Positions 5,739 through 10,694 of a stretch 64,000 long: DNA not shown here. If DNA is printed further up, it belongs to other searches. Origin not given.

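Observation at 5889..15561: Tandem paralogous adhesins with a 2.42 kb near-identical 3' block, suggesting recent gene conversion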

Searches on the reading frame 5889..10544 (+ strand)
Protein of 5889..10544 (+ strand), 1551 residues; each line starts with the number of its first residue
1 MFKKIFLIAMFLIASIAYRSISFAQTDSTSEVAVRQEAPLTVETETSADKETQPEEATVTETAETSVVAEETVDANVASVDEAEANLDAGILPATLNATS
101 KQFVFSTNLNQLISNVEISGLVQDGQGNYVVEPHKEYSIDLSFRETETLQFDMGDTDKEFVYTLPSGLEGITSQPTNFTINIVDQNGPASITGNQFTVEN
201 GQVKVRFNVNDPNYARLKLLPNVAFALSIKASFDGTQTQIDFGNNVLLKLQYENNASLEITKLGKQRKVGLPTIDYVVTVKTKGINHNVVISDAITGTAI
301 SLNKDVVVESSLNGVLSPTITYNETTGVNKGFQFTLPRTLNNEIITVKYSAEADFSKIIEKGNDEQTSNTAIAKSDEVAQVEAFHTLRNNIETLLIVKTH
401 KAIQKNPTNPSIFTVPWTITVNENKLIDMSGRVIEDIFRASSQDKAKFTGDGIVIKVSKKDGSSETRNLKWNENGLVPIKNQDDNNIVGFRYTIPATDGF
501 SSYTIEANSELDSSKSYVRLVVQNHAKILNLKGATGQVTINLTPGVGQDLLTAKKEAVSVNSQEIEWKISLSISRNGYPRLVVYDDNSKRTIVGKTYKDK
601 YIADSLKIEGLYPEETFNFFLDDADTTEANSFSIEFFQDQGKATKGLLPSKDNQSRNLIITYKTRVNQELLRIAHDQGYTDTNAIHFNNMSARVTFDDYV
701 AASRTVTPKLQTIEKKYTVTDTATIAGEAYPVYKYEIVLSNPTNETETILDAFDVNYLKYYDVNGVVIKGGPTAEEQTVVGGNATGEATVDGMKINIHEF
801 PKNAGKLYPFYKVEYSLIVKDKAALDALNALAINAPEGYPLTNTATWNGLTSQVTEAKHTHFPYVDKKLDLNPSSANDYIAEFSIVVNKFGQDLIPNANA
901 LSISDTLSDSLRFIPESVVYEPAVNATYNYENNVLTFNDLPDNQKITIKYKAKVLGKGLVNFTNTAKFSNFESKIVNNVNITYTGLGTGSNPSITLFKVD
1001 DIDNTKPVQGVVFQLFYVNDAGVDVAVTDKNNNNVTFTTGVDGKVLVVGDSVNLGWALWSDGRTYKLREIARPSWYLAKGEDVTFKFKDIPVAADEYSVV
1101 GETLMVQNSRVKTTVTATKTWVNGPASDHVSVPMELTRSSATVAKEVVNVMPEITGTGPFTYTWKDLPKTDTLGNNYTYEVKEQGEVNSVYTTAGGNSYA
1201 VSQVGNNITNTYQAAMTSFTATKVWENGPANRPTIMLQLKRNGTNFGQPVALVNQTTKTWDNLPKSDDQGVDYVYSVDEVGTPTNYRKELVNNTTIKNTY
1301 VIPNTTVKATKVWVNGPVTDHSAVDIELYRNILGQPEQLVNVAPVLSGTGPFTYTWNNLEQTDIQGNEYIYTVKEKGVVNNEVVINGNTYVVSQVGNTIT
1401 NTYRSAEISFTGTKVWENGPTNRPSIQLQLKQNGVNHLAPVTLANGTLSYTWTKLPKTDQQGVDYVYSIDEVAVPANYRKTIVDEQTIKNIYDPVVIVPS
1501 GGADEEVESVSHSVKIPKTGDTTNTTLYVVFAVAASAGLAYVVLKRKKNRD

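Call 4: search_protein_families(library=pfam, proteins=[window:5889-10544:+], max_evalue=0.01)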
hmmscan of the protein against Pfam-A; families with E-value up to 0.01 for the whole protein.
window:5889-10544:+ (1551 aa): 3 families
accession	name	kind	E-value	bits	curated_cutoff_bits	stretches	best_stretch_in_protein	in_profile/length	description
PF05738.19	Cna_B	-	7.9e-40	135.6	22.3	4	1411-1490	2-86/87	Cna protein B-type domain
PF00746.26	Gram_pos_anchor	-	2.1e-05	24.8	20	1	1515-1549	8-41/43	LPXTG cell wall anchor motif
PF17802.7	SpaA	-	0.00013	22.4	23.1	1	993-1088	2-77/91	Prealbumin-like fold domain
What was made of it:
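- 5889..10544 (+): Gene A: 1551-aa LPXTG-type cell-wall-anchored surface protein (NCBI MDO4701401.1). Pfam Cna_B 7.9e-40 in 4 stretches and Gram_pos_anchor at 24.8 bits against a cut-off of 20 (call 4).
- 8865..9152 (+): SpaA/prealbumin-like domain in A (weak match). Copy in B at 13882-14169. Pfam PF17802, E = 1.3e-4, 22.4 bits, just under the 23.1 cut-off (call 4).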

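Call 7: find_homologous_proteins(query=window:5889-10544:+)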
Query window:5889-10544:+ (1551 aa): 4 proteins with E <= 0.001 among 8000 candidates.
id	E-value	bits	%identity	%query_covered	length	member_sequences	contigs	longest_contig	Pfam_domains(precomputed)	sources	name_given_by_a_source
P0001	0.0e+0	3433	100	100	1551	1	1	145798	PF05738.20,PF00746.27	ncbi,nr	ncbi:MAG: Cna B-type domain-containing protein [Erysipelotrichaceae bacterium]|nr:Cna B-type domain-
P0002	3.3e-209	716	34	91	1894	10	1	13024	PF02922.25,PF17802.8,PF05738.20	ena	-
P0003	2.4e-200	686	34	87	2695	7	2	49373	PF02922.25,PF17802.8,PF05738.20,PF16841.12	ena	-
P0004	1.7e-81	293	27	26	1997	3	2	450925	PF12892.14,PF07654.22,PF18200.7,PF17802.8,PF05738.20,PF11763.14,PF13620.13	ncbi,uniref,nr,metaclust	ncbi:Cna B-type domain-containing protein [Proteiniclasticum ruminis]|uniref:LPXTG-motif cell wall a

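Call 8: list_cluster_members(proteins=[window:5889-10541:+, window:10807-15558:+])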
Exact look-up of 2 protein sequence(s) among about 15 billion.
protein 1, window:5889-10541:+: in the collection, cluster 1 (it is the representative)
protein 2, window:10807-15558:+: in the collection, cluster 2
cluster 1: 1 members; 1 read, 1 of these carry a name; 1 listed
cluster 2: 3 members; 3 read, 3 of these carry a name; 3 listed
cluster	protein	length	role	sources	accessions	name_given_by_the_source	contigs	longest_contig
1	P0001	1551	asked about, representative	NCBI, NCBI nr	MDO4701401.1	MAG: Cna B-type domain-containing protein [Erysipelotrichaceae bacterium] | Cna B-type domain-containing protein [Erysipelotrichaceae bacterium]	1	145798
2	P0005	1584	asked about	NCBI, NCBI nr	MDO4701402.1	MAG: Cna B-type domain-containing protein [Erysipelotrichaceae bacterium] | Cna B-type domain-containing protein [Erysipelotrichaceae bacterium]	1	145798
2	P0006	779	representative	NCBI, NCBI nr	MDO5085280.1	MAG: Cna B-type domain-containing protein, partial [Erysipelotrichaceae bacterium] | Cna B-type domain-containing protein [Erysipelotrichaceae bacterium]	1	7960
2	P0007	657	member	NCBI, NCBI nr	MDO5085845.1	MAG: hypothetical protein Q4D47_05330, partial [Erysipelotrichaceae bacterium] | hypothetical protein [Erysipelotrichaceae bacterium]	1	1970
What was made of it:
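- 5889..10544 (+): Exact match to an NCBI MAG protein (call 8).
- The window comes from a MAG (call 8), and no reads are available. The source is a MAG (call 8).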

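Call 11: find_encoding_contigs(protein=P0006, flank=10000)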
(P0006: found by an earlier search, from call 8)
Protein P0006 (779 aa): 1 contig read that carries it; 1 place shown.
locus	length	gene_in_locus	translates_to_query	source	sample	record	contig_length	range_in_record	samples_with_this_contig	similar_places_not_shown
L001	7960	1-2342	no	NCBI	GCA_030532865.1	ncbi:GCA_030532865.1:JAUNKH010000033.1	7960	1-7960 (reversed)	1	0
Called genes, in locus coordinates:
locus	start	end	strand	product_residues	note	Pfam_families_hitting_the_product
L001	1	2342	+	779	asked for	PF17802:SpaA (faint), PF05738:Cna_B, PF00746:Gram_pos_anchor (faint)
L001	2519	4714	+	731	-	PF01138:RNase_PH, PF03725:RNase_PH_C, PF03726:PNPase, PF01138:RNase_PH, PF00013:KH_1, PF00575:S1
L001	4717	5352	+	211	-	PF02390:Methyltransf_4, PF13847:Methyltransf_31 (weak)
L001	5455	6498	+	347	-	PF01297:ZnuA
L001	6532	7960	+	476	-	PF02739:5_3_exonuc_N, PF01367:5_3_exonuc, PF22619:DNA_polI_exo1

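Call 12: find_encoding_contigs(protein=P0007, flank=10000)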
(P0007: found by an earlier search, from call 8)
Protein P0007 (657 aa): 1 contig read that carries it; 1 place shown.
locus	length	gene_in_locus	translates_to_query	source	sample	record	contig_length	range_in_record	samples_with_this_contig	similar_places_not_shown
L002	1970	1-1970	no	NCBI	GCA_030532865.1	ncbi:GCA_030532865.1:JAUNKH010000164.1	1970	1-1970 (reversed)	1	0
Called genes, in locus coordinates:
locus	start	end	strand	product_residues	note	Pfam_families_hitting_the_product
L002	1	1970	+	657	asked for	?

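Call 13: search_protein_families(library=ncbifam, proteins=[window:5889-10544:+], max_evalue=0.1)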
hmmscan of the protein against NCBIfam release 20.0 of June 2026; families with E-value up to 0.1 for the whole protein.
window:5889-10544:+ (1551 aa): 6 families
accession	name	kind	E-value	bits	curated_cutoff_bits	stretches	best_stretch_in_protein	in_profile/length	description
TIGR01167.1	LPXTG_anchor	domain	7.7e-06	26.3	15.9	1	1516-1549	2-34/34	LPXTG cell wall anchor domain-containing protein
NF053819.1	EF0750_LPXTG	subfamily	0.00028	21.3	47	0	1504-1548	60-105/105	EF2685/EF0750 family sortase-dependent surface protein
NF038312.1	SCO5918_fam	hypoth_equivalog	0.0068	16.5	60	0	1369-1404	20-55/98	SCO5918 family protein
NF033846.1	Rumino_NPXTG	domain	0.023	15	23.5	1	1517-1548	2-30/30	NPXTG-anchored protein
NF033073.1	LPXTG_double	subfamily_domain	0.064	13.3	48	0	1515-1549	32-65/66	doubled motif LPXTG anchor domain-containing protein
NF051430.1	TDE2712_fam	hypoth_equivalog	0.071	12.6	125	0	1161-1227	14-79/172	TDE2712 family protein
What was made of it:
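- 5889..10544 (+): TIGR01167 at 26.3 bits against 15.9 (call 13).
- Cna_B x4, LPXTG anchor (calls 4, 13).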

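Call 26: find_related_loci(query=window:5889-10541:+, collection=genome_contigs, flank=10000)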
Query window:5889-10541:+ (1551 aa) in genome_contigs; peptide patterns used: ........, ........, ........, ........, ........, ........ (x = any residue, [..] = any of these).
19 stretches matched a pattern; 1 encode a relative of the query (tblastn E <= 1e-3); 1 distinct loci.
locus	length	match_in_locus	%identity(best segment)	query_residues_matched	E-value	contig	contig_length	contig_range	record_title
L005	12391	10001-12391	74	1-798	0e+0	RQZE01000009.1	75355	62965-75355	Erysipelotrichaceae bacterium OH741_COT-311 scaffold_8, whole genome shotgun sequence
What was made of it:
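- The interior contig was not recovered (call 26).
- Tried and rejected: The single genome_contigs scan (call 26).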

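Call 58: find_encoding_contigs(protein=P0003, flank=10000, max_places=3)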
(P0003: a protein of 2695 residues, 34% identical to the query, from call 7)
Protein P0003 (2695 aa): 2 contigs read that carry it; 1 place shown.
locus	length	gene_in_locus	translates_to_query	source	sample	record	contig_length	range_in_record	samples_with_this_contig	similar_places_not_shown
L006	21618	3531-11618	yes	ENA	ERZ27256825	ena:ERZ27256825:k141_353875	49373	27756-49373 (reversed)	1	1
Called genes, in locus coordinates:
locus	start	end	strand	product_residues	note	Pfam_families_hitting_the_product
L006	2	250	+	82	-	?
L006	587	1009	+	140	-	-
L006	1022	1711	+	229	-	PF10086:YhfC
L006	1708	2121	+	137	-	PF13026:DUF3887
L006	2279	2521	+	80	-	PF20069:DUF6465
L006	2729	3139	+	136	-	PF02082:Rrf2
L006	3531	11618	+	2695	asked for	PF16841:CBM60 (faint), PF17802:SpaA, PF02922:CBM_48 (faint), PF05738:Cna_B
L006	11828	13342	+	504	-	PF06580:His_kinase, PF02518:HATPase_c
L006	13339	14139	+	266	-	PF00072:Response_reg, PF00486:Trans_reg_C (weak)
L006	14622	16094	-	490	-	PF02324:Glyco_hydro_70 (faint), PF00128:Alpha-amylase, PF09154:Alpha-amy_C_pro (weak)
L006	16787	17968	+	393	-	PF03480:DctP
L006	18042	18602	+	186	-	PF04290:DctQ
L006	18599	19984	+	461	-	PF06808:DctM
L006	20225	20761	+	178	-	PF13443:HTH_26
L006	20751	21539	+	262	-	PF19502:DUF6036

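Call 59: find_encoding_contigs(protein=P0002, flank=10000, max_places=3)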
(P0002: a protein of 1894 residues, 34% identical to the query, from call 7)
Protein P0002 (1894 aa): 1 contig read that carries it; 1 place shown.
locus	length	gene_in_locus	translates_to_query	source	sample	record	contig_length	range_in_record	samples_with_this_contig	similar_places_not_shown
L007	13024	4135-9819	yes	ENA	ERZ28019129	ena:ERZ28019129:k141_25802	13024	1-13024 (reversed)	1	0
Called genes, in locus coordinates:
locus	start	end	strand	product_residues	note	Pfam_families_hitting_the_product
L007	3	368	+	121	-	?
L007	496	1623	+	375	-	PF19200:MupG_N, PF05913:MupG_C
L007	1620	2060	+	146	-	PF11687:DUF3284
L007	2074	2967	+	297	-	PF13580:SIS_2, PF22645:GKRP_SIS_N, PF01380:SIS (weak)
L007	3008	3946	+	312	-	PF00583:Acetyltransf_1, PF13673:Acetyltransf_10 (weak), PF13508:Acetyltransf_7, PF08445:FR47 (faint), PF00583:Acetyltransf_1, PF13673:Acetyltransf_10 (weak), PF13508:Acetyltransf_7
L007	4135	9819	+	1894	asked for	PF17802:SpaA, PF02922:CBM_48 (faint), PF05738:Cna_B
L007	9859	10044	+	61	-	-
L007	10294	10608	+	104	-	-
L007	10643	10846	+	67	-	-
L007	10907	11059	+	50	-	-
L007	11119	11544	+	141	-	PF17225:DUF5301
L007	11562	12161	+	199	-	PF04892:VanZ-LLP1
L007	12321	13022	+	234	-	?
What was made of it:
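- Tried and rejected: Contexts of distant homologs P0002 and P0003 (calls 58, 59).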
